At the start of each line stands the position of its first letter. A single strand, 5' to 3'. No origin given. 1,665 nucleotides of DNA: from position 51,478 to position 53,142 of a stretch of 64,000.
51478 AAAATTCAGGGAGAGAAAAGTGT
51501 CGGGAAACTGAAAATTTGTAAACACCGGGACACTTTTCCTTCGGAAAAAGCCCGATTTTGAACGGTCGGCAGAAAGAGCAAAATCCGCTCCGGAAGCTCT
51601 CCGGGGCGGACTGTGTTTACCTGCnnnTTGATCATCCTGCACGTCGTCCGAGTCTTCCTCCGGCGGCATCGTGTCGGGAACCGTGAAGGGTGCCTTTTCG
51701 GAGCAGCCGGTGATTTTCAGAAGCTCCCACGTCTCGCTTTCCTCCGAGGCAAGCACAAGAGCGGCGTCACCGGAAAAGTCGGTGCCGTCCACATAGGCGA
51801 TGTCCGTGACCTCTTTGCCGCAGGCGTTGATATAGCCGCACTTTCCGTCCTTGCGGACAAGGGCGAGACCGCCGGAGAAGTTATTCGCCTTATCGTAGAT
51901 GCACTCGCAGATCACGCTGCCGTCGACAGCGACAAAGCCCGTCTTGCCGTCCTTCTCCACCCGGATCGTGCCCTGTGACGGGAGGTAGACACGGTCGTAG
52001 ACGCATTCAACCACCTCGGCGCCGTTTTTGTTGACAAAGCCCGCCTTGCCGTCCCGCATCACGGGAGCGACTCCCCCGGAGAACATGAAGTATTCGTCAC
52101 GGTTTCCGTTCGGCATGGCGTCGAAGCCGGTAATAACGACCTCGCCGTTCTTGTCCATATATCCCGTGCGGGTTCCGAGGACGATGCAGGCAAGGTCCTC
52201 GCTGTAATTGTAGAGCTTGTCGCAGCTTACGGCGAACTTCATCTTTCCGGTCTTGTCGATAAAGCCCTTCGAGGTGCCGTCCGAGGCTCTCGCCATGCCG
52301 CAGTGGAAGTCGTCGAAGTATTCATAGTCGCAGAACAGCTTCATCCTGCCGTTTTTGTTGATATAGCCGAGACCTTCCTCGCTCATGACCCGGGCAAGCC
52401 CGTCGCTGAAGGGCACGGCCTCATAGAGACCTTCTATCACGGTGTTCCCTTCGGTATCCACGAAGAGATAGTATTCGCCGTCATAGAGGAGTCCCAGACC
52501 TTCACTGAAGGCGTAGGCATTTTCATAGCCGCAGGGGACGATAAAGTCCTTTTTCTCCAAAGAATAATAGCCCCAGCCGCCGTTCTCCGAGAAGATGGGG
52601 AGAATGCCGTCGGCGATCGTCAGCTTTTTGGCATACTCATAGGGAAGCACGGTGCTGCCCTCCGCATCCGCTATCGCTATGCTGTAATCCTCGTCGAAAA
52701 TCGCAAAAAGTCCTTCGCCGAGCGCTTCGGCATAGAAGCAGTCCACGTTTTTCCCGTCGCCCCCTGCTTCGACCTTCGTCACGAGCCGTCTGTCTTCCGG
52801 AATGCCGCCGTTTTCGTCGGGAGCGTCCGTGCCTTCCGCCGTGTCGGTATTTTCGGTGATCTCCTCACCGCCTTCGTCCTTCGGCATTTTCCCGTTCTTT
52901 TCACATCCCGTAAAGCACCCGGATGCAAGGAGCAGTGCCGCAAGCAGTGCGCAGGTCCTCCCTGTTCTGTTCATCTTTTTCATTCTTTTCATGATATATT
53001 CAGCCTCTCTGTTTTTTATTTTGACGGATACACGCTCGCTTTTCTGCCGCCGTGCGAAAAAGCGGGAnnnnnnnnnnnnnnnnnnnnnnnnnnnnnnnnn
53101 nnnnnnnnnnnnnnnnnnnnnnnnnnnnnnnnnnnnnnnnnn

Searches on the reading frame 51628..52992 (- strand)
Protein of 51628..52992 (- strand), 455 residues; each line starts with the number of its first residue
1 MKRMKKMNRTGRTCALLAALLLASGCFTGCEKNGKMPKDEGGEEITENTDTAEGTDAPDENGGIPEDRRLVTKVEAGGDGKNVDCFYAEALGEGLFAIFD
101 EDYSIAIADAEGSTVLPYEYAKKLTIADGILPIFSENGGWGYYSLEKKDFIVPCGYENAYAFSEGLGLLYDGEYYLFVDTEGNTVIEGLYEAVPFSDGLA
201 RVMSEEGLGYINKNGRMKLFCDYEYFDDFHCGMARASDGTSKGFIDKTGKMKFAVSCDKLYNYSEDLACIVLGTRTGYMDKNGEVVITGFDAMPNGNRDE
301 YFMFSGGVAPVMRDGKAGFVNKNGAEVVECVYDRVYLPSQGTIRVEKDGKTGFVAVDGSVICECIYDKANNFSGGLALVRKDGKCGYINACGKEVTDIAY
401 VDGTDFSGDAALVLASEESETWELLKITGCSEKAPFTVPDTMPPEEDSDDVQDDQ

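Call 12: search_protein_families(library=pfam, proteins=[window:51628-52992:-], max_evalue=0.01)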
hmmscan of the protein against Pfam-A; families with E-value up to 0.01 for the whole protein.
window:51628-52992:- (455 aa): 1 family
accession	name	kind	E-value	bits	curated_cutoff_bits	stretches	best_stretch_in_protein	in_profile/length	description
PF14903.11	WG_beta_rep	-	1.4e-44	150.1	25.6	5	318-350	2-34/35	WG containing repeat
